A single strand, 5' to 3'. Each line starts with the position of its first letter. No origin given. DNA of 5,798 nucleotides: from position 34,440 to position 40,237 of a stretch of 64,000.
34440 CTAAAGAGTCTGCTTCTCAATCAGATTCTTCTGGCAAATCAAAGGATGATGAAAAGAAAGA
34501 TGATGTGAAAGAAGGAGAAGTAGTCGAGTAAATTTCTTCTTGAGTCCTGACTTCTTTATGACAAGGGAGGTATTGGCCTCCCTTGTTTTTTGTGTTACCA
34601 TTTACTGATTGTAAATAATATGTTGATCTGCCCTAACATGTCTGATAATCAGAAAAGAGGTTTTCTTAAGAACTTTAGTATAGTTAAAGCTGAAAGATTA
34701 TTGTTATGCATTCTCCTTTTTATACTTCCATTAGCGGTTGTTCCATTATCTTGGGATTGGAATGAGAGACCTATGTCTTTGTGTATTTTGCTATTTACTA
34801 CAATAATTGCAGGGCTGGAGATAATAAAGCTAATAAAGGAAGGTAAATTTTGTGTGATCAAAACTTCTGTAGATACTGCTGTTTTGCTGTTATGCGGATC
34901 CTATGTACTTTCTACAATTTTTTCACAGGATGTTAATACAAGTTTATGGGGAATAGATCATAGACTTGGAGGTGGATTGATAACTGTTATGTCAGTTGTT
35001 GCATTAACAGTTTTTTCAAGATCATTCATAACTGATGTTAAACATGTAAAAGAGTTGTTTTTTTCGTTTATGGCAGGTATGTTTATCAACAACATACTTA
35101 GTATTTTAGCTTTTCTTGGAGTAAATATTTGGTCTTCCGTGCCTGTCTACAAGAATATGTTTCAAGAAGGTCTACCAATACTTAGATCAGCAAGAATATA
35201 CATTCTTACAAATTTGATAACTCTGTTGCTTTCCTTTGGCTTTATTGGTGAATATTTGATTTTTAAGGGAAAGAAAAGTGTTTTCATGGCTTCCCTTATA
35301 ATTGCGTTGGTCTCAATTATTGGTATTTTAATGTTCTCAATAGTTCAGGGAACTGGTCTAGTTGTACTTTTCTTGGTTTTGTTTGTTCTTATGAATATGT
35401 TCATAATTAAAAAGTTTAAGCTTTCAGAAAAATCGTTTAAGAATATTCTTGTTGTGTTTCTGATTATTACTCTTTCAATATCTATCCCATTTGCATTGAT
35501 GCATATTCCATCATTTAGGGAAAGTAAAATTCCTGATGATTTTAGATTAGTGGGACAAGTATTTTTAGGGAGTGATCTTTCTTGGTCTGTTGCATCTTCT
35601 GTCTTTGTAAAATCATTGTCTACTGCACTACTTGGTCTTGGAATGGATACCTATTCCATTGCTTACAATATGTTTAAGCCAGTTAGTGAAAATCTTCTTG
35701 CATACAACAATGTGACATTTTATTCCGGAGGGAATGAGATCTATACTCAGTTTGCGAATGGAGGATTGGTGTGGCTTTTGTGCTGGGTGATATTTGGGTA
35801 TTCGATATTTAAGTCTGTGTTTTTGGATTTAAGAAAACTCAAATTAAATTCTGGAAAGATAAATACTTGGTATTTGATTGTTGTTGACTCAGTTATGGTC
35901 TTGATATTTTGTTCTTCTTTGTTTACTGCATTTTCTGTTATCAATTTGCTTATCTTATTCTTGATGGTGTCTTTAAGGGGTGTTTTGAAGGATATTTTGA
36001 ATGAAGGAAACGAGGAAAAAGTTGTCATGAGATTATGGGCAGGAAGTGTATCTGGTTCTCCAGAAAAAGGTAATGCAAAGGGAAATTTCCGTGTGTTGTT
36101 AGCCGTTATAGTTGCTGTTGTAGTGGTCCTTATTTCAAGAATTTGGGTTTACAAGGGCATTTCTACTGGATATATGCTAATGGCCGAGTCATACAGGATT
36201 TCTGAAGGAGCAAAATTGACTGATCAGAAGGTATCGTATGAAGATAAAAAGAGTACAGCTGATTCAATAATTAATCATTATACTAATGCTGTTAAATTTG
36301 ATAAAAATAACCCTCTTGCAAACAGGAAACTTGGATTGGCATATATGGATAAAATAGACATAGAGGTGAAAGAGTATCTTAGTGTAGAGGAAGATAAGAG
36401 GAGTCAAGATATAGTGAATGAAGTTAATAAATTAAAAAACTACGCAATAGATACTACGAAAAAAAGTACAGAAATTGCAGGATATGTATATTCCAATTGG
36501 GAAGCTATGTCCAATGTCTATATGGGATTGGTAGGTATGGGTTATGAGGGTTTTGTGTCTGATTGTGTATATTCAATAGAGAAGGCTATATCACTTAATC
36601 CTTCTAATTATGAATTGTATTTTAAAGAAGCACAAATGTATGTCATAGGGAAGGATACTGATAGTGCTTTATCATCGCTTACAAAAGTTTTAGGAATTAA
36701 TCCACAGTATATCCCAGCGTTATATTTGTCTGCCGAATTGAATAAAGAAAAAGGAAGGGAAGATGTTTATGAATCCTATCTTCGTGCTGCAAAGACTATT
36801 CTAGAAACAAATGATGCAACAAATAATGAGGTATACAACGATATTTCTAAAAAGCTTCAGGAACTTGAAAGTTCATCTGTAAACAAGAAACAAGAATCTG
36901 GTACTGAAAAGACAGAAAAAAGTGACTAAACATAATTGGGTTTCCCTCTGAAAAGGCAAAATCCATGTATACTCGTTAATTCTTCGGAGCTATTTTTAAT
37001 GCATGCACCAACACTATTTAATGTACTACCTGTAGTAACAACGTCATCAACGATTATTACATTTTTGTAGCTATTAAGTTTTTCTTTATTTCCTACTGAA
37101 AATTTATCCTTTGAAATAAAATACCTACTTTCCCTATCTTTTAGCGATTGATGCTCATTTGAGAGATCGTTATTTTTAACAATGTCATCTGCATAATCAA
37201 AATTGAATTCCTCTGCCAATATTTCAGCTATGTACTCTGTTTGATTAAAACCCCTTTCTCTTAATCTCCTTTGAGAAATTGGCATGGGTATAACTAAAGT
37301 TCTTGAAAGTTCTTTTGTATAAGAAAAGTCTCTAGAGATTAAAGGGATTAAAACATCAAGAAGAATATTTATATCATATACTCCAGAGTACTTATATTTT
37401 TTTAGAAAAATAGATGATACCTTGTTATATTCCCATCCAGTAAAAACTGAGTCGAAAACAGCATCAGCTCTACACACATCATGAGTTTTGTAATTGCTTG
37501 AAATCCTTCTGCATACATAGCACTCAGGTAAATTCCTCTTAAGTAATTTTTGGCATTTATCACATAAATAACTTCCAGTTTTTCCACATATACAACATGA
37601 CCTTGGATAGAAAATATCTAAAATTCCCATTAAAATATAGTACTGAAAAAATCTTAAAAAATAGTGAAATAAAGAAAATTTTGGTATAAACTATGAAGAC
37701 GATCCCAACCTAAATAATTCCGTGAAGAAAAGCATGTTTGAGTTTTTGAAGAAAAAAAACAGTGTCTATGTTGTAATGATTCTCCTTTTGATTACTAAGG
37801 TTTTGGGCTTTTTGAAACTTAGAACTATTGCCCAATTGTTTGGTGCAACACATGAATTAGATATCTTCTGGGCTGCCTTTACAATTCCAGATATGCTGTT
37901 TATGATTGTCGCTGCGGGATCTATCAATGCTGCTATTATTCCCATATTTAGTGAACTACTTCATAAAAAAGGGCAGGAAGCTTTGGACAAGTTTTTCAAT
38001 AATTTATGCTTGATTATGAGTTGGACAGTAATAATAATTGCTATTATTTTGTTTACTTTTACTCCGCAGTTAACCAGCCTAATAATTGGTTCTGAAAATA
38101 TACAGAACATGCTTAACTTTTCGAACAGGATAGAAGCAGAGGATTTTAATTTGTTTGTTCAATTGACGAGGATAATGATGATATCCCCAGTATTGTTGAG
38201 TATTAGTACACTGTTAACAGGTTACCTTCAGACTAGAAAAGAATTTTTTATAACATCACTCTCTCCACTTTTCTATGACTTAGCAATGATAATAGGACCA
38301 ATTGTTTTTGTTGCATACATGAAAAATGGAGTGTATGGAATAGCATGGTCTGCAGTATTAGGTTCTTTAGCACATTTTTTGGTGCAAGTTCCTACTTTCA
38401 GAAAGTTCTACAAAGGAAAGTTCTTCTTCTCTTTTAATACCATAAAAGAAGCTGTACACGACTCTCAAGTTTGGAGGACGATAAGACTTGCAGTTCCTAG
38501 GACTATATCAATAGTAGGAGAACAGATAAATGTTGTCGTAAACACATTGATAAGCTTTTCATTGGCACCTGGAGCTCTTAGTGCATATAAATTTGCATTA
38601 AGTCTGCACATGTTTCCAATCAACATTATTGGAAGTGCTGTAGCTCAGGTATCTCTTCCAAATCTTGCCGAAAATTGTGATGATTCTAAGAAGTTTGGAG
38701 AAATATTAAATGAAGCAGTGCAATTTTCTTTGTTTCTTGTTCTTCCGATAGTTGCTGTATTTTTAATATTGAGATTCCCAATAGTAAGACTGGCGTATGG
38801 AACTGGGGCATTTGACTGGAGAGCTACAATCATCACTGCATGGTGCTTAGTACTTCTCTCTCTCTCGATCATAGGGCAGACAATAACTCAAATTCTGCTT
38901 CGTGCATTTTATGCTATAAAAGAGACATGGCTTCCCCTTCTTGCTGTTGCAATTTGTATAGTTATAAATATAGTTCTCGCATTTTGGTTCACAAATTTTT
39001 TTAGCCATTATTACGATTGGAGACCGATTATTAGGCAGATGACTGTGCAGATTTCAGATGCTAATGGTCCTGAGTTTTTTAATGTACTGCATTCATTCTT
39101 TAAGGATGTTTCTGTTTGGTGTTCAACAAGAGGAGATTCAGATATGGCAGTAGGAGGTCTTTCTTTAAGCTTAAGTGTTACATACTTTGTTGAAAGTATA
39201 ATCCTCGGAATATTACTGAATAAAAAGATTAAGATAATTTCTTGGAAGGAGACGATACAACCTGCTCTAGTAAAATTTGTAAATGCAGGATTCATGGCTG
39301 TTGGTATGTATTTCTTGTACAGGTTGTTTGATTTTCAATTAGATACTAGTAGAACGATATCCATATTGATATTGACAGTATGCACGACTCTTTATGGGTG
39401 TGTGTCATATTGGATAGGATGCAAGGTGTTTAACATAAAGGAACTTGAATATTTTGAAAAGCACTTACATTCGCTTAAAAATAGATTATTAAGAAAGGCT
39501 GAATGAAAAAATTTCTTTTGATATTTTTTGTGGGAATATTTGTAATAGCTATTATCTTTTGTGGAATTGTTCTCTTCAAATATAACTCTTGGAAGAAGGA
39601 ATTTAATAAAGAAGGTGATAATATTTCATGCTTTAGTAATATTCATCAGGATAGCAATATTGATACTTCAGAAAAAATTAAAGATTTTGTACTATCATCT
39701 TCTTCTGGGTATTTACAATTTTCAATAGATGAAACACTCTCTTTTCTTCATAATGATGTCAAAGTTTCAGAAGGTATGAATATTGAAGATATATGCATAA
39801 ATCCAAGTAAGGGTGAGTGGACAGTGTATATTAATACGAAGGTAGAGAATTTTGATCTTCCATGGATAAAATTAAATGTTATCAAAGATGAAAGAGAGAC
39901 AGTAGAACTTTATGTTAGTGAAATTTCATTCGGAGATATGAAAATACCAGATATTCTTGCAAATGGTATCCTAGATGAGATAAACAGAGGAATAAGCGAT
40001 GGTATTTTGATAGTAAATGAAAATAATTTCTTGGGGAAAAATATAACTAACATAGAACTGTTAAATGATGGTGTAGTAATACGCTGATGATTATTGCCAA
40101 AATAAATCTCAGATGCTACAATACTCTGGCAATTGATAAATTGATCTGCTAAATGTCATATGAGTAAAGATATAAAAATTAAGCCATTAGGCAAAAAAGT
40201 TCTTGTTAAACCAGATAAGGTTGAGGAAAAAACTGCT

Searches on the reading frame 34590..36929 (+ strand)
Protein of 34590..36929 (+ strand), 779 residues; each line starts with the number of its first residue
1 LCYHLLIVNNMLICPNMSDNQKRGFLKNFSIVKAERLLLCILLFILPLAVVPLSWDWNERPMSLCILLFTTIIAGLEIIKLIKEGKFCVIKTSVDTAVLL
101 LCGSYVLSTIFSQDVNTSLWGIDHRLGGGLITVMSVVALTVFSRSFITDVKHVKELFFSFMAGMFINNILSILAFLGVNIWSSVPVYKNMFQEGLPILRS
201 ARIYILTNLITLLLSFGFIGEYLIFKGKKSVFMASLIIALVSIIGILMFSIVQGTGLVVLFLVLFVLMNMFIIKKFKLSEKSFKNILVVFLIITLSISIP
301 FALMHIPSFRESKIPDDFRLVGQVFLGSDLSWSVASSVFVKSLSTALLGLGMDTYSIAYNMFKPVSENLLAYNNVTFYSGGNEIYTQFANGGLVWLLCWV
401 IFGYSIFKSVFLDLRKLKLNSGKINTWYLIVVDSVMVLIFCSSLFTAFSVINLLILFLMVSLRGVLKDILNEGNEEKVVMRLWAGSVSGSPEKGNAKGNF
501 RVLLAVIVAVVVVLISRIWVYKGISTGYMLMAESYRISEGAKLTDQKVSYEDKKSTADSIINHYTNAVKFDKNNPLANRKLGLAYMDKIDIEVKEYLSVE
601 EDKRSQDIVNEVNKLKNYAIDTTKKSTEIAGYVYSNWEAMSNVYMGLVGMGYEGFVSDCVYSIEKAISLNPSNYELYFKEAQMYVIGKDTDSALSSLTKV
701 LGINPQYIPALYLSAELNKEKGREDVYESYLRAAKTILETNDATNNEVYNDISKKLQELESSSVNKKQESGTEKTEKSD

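Call 87: search_protein_families(library=pfam, proteins=[window:34590-36929:+], max_evalue=0.00001)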
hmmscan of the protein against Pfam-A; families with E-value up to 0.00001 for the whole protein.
window:34590-36929:+ (779 aa): 1 family
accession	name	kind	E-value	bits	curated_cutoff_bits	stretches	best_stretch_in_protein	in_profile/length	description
PF13414.12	TPR_11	-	1.7e-07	31.3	26.8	0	561-587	14-40/42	TPR repeat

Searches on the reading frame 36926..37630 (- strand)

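Call 87: search_protein_families(library=pfam, proteins=[window:36926-37630:-], max_evalue=0.00001)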
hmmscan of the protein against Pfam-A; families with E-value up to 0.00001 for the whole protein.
window:36926-37630:- (234 aa): 1 family
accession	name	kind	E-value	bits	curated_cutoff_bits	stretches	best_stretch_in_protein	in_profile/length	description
PF00156.33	Pribosyltran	-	1.5e-07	31.3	26.3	1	134-222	43-119/158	Phosphoribosyl transferase domain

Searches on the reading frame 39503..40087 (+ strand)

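Call 3: search_protein_families(library=pfam, proteins=[window:39503-40087:+], max_evalue=1)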
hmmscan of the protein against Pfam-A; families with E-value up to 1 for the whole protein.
window:39503-40087:+ (194 aa): 5 families
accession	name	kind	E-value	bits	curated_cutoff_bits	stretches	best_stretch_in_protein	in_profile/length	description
PF07666.16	MpPF26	-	0.0028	18.1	37.2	1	5-47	7-50/75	M penetrans paralogue family 26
PF05693.19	Glycogen_syn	-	0.034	13.2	27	1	37-82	250-297/639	Glycogen synthase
PF03125.24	Sre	-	0.042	13.5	22.9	1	6-57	287-338/365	Sre G protein-coupled chemoreceptor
PF17141.9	DUF5114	-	0.083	13.9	27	1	72-111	43-83/88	Domain of unknown function (DUF5114)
PF10251.14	PEN-2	-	0.22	12.4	25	0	1-46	47-91/93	Presenilin enhancer-2 subunit of gamma secretase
